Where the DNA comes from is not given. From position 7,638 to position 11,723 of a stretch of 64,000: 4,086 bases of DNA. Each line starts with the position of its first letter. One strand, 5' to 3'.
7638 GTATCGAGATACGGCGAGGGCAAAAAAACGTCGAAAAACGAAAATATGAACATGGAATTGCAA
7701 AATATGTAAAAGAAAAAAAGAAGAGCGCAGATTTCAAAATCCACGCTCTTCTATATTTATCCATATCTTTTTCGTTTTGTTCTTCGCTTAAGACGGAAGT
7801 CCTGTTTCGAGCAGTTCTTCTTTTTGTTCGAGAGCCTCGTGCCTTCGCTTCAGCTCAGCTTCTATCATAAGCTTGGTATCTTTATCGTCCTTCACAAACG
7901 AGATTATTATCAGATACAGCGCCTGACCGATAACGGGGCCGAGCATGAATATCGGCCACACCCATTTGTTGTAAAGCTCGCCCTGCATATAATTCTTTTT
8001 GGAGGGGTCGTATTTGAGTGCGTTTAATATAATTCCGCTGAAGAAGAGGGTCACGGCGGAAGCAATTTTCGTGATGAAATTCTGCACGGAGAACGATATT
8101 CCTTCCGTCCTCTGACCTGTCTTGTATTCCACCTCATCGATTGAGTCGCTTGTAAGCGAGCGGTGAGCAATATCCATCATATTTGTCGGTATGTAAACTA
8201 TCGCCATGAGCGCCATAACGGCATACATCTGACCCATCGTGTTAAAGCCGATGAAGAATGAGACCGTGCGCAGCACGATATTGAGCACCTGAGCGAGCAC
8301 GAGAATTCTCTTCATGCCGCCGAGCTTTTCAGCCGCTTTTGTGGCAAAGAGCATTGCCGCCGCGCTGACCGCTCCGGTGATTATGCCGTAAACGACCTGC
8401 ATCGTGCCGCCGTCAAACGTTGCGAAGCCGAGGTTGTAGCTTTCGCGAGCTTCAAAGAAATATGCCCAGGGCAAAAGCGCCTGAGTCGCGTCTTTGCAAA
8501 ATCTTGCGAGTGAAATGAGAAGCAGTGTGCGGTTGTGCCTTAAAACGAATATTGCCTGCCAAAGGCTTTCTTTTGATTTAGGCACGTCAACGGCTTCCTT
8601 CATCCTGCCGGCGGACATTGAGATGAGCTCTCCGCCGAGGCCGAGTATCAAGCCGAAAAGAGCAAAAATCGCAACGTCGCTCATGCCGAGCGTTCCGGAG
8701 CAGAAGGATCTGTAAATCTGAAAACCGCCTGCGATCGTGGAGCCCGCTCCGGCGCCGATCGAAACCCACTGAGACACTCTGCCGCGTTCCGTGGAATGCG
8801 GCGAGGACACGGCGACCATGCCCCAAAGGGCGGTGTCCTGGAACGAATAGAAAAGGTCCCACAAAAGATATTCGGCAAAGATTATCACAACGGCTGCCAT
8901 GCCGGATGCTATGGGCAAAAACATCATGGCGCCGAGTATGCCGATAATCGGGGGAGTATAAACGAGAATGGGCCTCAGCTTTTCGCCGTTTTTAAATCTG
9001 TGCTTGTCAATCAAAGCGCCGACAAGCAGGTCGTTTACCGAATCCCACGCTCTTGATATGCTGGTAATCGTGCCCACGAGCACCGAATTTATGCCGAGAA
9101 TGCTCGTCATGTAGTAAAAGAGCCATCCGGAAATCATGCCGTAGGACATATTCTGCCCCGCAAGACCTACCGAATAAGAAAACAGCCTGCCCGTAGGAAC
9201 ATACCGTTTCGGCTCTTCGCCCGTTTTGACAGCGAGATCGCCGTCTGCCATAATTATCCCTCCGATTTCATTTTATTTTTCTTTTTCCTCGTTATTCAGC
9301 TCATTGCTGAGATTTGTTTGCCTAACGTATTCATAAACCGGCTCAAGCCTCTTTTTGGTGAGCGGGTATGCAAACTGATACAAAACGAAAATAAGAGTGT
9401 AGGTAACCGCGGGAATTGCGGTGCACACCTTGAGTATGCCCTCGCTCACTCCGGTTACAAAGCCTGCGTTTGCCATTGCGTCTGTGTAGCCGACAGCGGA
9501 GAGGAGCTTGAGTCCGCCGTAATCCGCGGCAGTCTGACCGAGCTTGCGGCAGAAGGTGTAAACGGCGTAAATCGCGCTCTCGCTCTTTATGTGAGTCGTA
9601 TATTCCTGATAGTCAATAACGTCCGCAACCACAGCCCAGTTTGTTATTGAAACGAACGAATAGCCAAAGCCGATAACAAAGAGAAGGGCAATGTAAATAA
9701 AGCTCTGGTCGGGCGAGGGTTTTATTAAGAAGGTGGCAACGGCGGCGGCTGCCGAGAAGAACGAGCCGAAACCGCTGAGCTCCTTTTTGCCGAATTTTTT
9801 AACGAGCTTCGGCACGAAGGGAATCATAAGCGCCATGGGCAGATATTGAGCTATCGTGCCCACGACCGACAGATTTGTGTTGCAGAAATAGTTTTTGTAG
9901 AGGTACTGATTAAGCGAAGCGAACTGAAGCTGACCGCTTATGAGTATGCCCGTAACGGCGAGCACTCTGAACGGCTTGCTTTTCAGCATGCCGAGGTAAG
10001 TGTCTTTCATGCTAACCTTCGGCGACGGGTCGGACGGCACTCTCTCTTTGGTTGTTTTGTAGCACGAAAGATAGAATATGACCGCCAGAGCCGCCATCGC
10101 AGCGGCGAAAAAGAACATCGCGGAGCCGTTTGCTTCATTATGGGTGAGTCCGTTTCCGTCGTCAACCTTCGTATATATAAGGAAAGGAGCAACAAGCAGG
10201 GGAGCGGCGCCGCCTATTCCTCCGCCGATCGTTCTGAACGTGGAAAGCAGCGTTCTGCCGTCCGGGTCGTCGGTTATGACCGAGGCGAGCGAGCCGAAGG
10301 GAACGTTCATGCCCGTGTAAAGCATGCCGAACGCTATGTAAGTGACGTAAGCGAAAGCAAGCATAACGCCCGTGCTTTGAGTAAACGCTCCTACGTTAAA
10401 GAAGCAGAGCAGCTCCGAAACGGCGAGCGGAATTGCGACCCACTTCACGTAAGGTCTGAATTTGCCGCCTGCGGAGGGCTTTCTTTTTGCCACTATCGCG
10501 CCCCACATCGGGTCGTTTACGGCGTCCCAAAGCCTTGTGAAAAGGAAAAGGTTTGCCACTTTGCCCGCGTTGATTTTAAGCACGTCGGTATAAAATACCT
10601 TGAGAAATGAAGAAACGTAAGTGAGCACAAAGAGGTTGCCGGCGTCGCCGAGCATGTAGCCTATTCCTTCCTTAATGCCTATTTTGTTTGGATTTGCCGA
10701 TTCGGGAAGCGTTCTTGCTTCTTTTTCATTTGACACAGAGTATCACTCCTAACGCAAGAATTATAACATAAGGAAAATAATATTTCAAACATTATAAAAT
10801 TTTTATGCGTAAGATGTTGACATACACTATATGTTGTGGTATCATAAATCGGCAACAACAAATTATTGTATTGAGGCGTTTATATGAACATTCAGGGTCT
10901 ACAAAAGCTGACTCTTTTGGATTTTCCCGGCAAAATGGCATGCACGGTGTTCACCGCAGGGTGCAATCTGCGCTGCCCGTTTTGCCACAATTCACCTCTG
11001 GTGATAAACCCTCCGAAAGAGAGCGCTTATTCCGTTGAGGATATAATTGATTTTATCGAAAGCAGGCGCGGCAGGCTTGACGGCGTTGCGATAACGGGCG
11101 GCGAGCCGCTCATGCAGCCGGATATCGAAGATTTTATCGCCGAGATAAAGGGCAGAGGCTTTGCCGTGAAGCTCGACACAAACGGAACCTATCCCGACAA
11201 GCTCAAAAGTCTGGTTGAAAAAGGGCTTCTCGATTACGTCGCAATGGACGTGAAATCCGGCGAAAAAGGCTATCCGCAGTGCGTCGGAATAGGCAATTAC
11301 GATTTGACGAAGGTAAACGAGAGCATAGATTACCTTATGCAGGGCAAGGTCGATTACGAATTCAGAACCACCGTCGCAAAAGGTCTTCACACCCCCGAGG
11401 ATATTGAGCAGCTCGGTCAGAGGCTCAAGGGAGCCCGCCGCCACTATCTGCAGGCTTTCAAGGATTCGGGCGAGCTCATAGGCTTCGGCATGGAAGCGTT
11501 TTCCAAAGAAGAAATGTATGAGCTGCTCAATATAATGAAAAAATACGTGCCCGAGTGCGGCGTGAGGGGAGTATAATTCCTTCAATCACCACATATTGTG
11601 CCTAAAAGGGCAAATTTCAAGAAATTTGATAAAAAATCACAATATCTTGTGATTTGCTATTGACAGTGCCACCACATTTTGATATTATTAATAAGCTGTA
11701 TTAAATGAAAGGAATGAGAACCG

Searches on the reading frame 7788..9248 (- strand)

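Call 62: search_protein_families(library=pfam, proteins=[window:7788-9248:-], max_evalue=0.001)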
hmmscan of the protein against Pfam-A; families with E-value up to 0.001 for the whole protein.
window:7788-9248:- (486 aa): 1 family
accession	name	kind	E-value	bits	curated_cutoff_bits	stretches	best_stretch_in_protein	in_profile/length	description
PF13347.12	MFS_2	-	4.2e-45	154.5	27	1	24-450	1-421/427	MFS/sugar transport protein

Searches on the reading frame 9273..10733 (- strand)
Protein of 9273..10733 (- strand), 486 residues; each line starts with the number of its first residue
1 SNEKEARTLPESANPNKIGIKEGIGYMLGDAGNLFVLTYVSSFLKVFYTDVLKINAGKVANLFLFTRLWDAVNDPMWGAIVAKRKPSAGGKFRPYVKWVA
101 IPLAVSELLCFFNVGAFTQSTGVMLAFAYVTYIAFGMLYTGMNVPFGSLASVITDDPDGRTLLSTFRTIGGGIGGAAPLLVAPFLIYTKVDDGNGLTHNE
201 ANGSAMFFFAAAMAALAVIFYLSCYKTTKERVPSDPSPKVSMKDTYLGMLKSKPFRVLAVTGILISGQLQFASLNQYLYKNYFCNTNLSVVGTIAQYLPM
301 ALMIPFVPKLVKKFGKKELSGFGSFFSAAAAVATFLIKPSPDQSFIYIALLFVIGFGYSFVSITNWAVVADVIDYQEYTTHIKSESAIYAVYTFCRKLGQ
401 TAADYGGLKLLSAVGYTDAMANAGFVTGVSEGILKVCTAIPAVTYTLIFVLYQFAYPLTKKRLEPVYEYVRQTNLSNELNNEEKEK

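Call 62: search_protein_families(library=pfam, proteins=[window:9273-10733:-], max_evalue=0.001)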
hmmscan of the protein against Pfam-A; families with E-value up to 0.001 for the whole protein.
window:9273-10733:- (486 aa): 2 families
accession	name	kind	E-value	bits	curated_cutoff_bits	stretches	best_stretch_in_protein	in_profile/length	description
PF13347.12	MFS_2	-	3.9e-62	210.6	27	1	25-460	1-427/427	MFS/sugar transport protein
PF07690.21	MFS_1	-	6.5e-13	48.8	33.4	1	104-400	73-343/347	Major Facilitator Superfamily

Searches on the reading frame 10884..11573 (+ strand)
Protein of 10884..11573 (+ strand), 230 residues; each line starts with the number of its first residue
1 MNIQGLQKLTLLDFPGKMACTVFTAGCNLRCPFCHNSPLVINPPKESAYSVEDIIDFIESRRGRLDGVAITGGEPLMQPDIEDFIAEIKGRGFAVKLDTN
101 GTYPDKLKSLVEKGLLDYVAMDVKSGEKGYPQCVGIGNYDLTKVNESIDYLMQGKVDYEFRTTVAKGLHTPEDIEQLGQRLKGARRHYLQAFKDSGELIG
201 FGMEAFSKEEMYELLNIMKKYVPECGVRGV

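Call 3: search_protein_families(library=pfam, proteins=[window:10884-11573:+], max_evalue=1)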
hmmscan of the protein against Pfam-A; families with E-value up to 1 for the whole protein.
window:10884-11573:+ (230 aa): 3 families
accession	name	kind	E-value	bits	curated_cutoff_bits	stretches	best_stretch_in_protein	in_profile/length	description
PF04055.27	Radical_SAM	-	4.2e-24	86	29.5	1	22-177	2-162/166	Radical SAM superfamily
PF13353.11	Fer4_12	-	8.3e-09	36.3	22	1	18-119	6-109/137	4Fe-4S single cluster domain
PF23551.1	Zn_ribbon_20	-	0.094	13.2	27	1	26-37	20-31/35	Zinc beta-ribbon domain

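Call 4: search_protein_families(library=ncbifam, proteins=[window:10884-11573:+], max_evalue=1)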
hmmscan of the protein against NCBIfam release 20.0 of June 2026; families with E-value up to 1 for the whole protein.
window:10884-11573:+ (230 aa): 73 families (the best 25 are shown)
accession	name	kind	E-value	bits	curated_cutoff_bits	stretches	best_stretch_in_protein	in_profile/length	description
TIGR02495.1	NrdG2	equivalog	9.5e-61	204.5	131.15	1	2-192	1-192/193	anaerobic ribonucleoside-triphosphate reductase activating protein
TIGR04041.1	activase_YjjW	hypoth_equivalog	3.8e-19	69.2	250.2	2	44-215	88-262/276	YjjW family glycine radical enzyme activase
TIGR02493.1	PFLA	equivalog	6.5e-18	65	231.75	1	3-178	2-180/235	pyruvate formate-lyase-activating protein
TIGR03963.1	rSAM_QueE_Clost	equivalog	3.3e-16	59.6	260.1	1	16-161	18-160/219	putative 7-carboxy-7-deazaguanine synthase QueE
TIGR04317.1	W_rSAM_matur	equivalog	6.9e-14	51.7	380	1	23-159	10-144/349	tungsten cofactor oxidoreductase radical SAM maturase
TIGR02666.1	moaA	equivalog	1.3e-13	50.6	284.05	1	24-152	17-151/336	GTP 3',8-cyclase MoaA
TIGR02668.1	moaA_archaeal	equivalog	4.8e-13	48.7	325.25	1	23-124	16-117/303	GTP 3',8-cyclase MoaA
TIGR02494.1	PFLE_PFLC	subfamily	1.4e-12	47.5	174.35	2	66-175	125-233/293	glycyl-radical enzyme activating protein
TIGR04349.1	rSAM_QueE_gams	hypoth_equivalog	5.2e-12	45.9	300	1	19-166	21-158/210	7-carboxy-7-deazaguanine synthase QueE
NF001199.0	PRK00164.2-1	equivalog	1.1e-11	44.5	231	1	24-149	19-143/308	GTP 3',8-cyclase MoaA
TIGR04003.1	rSAM_BssD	equivalog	1.9e-11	43.7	496.45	2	4-37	4-36/314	[benzylsuccinate synthase]-activating enzyme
NF038283.1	viperin_w_prok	equivalog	3e-11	43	180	1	23-193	8-190/281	viperin family antiviral radical SAM protein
NF043069.1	T4HPD_activ_SAM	equivalog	3.5e-10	39.7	425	2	3-37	4-37/299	trans-4-hydroxy-L-proline dehydratase activase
TIGR04545.1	rSAM_ahbD_hemeb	equivalog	3.8e-10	39.7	500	1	23-218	6-201/339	heme b synthase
TIGR04251.1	SCM_rSAM_ScmF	equivalog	4e-10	39.6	400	1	22-103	9-92/353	SynChlorMet cassette radical SAM/SPASM protein ScmF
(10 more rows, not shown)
